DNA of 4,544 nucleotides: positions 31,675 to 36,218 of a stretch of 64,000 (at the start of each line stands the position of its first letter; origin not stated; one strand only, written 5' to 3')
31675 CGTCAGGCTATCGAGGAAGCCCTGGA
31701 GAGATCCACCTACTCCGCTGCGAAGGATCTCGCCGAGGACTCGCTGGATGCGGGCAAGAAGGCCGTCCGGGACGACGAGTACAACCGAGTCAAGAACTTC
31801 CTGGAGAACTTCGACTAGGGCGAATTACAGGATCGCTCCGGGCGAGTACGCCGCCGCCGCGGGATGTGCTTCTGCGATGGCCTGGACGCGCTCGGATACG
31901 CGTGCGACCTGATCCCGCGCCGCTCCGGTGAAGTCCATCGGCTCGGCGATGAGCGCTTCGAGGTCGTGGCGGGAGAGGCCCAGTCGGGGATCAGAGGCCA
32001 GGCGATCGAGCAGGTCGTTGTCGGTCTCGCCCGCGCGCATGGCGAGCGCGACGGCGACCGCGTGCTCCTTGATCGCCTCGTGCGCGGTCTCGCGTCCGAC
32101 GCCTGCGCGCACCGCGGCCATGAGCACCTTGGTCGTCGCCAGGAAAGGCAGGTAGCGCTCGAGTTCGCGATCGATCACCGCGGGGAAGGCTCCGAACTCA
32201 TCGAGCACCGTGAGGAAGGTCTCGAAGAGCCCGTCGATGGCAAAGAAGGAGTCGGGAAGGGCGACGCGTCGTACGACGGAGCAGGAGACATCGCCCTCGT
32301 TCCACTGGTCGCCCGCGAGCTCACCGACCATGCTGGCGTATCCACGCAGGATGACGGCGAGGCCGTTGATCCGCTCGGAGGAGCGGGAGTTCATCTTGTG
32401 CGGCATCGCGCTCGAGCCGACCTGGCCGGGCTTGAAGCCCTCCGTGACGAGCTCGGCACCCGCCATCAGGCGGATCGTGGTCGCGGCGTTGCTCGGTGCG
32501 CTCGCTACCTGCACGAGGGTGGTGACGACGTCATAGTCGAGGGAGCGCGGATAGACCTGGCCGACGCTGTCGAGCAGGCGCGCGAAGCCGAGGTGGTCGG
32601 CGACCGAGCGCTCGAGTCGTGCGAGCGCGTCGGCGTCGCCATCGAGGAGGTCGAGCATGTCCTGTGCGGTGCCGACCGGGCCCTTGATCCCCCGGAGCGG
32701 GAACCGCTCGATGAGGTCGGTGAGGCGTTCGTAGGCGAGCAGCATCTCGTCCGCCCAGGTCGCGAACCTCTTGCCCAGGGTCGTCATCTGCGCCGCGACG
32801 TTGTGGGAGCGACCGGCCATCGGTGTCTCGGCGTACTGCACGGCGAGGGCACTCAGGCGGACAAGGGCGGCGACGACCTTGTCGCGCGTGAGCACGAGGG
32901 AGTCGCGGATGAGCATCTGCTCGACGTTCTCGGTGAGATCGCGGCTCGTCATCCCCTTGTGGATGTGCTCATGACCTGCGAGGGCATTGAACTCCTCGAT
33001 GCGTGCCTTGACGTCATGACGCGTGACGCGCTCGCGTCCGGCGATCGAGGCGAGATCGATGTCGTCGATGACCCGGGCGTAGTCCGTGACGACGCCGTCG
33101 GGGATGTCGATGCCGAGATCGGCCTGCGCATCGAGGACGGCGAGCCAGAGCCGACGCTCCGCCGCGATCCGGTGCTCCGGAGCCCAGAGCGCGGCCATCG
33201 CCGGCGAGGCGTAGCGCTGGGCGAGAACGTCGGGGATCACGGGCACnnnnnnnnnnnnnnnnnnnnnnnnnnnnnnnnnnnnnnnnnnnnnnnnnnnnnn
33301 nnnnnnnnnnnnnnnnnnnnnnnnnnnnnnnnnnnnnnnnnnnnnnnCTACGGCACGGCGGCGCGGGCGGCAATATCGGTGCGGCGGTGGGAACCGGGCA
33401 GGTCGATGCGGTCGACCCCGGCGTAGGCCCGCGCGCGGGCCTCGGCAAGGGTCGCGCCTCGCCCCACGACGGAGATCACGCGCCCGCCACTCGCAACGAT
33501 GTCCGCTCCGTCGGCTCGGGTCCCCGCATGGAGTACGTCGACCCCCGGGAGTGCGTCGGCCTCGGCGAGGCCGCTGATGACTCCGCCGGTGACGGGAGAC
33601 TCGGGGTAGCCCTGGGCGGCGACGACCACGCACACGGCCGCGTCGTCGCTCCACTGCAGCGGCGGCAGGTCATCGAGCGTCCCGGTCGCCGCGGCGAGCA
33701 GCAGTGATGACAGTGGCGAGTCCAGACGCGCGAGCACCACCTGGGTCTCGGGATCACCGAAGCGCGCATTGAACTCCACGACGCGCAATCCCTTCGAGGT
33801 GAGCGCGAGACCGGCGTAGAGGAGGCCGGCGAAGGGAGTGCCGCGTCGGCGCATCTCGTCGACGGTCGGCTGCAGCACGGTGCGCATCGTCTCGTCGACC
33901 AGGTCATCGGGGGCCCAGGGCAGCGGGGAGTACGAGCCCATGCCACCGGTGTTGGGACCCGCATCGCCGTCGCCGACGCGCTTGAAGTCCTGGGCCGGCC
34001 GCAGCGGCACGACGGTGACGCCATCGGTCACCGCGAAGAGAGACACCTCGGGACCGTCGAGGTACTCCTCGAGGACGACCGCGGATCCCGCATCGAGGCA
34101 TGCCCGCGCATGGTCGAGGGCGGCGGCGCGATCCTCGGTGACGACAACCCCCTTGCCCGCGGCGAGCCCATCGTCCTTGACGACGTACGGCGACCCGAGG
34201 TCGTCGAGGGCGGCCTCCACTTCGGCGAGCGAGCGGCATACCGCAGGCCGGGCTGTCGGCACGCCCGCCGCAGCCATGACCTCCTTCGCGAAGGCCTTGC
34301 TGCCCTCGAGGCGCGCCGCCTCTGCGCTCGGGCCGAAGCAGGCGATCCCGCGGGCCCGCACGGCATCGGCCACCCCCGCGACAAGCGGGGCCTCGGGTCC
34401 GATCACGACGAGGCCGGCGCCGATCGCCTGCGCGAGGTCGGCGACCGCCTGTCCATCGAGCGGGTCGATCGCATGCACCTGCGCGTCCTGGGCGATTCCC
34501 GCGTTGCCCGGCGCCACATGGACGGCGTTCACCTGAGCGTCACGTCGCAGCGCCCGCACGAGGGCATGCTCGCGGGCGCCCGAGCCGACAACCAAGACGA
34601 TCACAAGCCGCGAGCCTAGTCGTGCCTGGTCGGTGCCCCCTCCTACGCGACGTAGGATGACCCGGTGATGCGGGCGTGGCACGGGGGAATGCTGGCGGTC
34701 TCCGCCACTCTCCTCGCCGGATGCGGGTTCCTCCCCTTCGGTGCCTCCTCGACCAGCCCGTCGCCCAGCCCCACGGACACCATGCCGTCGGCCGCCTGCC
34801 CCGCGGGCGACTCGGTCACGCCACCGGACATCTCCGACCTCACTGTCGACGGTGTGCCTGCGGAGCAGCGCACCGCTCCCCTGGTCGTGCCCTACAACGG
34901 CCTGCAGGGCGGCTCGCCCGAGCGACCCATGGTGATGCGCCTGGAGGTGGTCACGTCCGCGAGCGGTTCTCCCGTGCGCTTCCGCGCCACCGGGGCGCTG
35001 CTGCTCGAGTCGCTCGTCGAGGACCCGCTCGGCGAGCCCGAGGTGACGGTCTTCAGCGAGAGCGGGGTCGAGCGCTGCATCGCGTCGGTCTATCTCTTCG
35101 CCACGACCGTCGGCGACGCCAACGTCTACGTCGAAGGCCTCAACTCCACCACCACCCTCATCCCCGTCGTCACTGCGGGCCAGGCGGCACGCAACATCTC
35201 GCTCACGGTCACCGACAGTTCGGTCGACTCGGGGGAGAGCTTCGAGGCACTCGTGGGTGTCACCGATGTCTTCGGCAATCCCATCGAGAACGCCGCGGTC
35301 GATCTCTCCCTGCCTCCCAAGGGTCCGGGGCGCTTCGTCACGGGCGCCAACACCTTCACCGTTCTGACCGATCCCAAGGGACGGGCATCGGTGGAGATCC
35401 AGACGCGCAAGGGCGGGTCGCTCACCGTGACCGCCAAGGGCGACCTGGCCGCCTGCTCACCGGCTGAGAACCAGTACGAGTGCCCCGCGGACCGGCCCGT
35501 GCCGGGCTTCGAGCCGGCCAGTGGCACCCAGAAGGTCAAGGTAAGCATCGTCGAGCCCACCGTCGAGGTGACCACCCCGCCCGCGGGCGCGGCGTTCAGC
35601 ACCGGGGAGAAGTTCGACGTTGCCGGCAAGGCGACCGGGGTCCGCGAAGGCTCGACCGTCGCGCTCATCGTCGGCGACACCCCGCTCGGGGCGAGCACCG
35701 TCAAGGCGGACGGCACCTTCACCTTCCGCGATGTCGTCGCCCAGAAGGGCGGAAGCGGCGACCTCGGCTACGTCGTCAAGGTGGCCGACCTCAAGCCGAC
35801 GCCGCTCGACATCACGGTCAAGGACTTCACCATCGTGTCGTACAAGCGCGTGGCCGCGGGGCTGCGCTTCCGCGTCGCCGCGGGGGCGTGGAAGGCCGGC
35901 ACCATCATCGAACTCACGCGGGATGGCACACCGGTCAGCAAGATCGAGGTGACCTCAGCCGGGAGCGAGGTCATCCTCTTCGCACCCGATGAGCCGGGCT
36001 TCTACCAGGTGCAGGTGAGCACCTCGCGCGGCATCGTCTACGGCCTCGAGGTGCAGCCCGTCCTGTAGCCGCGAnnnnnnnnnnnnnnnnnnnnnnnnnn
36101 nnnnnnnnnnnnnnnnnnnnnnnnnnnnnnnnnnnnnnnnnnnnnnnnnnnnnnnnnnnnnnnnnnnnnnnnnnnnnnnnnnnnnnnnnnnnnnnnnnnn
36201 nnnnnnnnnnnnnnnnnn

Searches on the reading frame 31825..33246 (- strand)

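Call 17: search_protein_families(library=pfam, proteins=[window:31825-33246:-], max_evalue=0.001)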
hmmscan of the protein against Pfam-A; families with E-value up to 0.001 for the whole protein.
window:31825-33246:- (473 aa): 2 families
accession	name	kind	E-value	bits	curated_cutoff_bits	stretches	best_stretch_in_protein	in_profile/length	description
PF00206.25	Lyase_1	-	1.2e-18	68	27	1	66-298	70-308/312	Lyase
PF10397.14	ADSL_C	-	2.7e-18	66.5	32.7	1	367-450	1-79/79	Adenylosuccinate lyase C-terminus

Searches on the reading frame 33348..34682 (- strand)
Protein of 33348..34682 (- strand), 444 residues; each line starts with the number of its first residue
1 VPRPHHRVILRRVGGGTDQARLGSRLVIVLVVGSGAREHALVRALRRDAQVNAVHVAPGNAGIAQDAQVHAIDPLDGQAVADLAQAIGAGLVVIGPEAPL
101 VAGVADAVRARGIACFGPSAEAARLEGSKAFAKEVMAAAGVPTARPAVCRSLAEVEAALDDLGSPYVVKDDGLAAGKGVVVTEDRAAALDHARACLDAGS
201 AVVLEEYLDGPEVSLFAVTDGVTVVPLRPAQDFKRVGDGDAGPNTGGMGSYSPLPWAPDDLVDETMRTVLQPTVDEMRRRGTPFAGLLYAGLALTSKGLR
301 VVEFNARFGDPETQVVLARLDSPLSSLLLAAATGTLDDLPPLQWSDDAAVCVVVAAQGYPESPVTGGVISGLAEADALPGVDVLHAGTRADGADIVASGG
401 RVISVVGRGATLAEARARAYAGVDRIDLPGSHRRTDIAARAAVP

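Call 17: search_protein_families(library=pfam, proteins=[window:33348-34682:-], max_evalue=0.001)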
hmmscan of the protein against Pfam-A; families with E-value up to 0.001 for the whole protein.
window:33348-34682:- (444 aa): 4 families
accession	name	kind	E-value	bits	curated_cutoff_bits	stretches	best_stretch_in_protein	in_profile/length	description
PF01071.24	GARS_A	-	6.2e-67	225.6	27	1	127-313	1-194/194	Phosphoribosylglycinamide synthetase, ATP-grasp (A) domain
PF02844.21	GARS_N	-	7.5e-33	113.7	29.5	1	29-126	3-100/100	Phosphoribosylglycinamide synthetase, N domain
PF02843.22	GARS_C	-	9.4e-28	96.8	34.8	1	349-440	1-92/92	Phosphoribosylglycinamide synthetase, C domain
PF02222.28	ATP-grasp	-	6.1e-06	26.4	27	1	136-218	3-87/179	ATP-grasp domain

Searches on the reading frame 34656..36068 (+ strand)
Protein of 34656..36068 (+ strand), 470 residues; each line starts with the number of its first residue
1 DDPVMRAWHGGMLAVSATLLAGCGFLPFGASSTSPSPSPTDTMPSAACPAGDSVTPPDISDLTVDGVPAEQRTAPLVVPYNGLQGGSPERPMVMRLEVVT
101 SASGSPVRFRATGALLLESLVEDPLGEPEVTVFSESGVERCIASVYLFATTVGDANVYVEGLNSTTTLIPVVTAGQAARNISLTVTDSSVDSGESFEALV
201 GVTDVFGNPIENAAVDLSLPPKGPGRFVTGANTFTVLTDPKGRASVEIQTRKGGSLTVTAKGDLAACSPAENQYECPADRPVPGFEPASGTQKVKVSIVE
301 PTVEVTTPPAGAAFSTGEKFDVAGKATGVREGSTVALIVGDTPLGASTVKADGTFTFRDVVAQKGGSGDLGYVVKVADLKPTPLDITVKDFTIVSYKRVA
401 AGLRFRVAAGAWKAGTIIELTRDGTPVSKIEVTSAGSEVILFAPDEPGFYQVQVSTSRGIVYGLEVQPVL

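Call 17: search_protein_families(library=pfam, proteins=[window:34656-36068:+], max_evalue=0.001)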
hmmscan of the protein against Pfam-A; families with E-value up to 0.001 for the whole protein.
window:34656-36068:+ (470 aa): 2 families
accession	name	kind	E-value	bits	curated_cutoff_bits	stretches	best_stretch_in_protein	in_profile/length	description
PF02369.22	Big_1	-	1.8e-08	34.8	34.9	1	183-261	4-79/93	Bacterial Ig-like domain (group 1)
PF17957.7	Big_7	-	0.00097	20.2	24.1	1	301-357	1-54/70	Bacterial Ig domain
